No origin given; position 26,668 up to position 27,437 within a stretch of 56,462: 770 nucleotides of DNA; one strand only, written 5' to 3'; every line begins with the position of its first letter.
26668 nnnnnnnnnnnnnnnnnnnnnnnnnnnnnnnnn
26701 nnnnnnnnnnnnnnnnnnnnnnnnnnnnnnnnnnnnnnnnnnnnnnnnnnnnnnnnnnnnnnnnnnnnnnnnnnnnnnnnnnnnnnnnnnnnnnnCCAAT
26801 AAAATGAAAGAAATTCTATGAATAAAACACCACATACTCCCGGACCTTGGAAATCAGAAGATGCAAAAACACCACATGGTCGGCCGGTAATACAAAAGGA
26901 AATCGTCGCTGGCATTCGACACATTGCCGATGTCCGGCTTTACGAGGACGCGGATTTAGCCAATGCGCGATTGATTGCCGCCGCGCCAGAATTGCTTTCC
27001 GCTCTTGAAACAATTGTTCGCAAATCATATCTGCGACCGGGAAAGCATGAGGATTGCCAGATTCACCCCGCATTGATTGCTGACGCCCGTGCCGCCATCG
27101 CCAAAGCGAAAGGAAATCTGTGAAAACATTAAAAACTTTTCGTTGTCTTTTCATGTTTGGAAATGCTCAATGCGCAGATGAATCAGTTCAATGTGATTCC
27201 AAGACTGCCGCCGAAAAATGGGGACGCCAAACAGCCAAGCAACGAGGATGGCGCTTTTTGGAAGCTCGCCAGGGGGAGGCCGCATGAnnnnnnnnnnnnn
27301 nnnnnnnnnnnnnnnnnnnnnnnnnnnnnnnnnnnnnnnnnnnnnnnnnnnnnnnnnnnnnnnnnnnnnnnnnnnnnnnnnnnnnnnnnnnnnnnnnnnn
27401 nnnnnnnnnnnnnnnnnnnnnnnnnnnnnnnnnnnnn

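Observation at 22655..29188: A 6.5-kb opposite-strand island of ICE/plasmid-type genes splits the head module from the neck/tail module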

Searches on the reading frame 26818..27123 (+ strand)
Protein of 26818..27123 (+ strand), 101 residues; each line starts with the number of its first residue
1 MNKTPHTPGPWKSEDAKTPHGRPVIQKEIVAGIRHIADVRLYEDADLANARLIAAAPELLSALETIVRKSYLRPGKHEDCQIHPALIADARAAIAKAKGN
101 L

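Call 5: search_protein_families(library=pfam, proteins=[window:26818-27123:+], max_evalue=0.01)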
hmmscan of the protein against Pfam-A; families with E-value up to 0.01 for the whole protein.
window:26818-27123:+ (101 aa): 0 families

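Call 6: search_protein_families(library=phrogs, proteins=[window:26818-27123:+], max_evalue=0.01)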
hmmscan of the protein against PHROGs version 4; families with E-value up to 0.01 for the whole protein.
window:26818-27123:+ (101 aa): 2 families
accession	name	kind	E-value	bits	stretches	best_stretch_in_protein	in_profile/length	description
phrog_1273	-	unknown function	1.9e-18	67.8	1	1-99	3-99/103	-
phrog_17194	-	unknown function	3.7e-06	28.3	1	47-99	68-119/123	-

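Call 29: search_protein_families(library=ncbifam, proteins=[window:26818-27123:+], max_evalue=0.01)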
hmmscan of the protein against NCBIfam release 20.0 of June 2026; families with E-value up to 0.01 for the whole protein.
window:26818-27123:+ (101 aa): 0 families

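Call 95: search_protein_families(library=padloc, proteins=[window:26818-27123:+], max_evalue=0.01)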
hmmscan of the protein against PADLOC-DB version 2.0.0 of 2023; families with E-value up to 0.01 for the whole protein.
window:26818-27123:+ (101 aa): 0 families

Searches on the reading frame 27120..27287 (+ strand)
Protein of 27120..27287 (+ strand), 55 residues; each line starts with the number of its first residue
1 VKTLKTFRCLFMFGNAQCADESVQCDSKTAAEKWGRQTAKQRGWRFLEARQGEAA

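Call 5: search_protein_families(library=pfam, proteins=[window:27120-27287:+], max_evalue=0.01)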
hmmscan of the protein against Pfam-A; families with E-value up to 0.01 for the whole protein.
window:27120-27287:+ (55 aa): 0 families

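Call 6: search_protein_families(library=phrogs, proteins=[window:27120-27287:+], max_evalue=0.01)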
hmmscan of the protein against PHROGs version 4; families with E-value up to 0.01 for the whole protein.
window:27120-27287:+ (55 aa): 0 families

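Call 29: search_protein_families(library=ncbifam, proteins=[window:27120-27287:+], max_evalue=0.01)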
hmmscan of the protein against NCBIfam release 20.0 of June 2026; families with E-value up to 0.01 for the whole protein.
window:27120-27287:+ (55 aa): 0 families

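Call 95: search_protein_families(library=padloc, proteins=[window:27120-27287:+], max_evalue=0.01)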
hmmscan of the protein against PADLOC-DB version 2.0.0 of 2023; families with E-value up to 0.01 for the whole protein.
window:27120-27287:+ (55 aa): 0 families
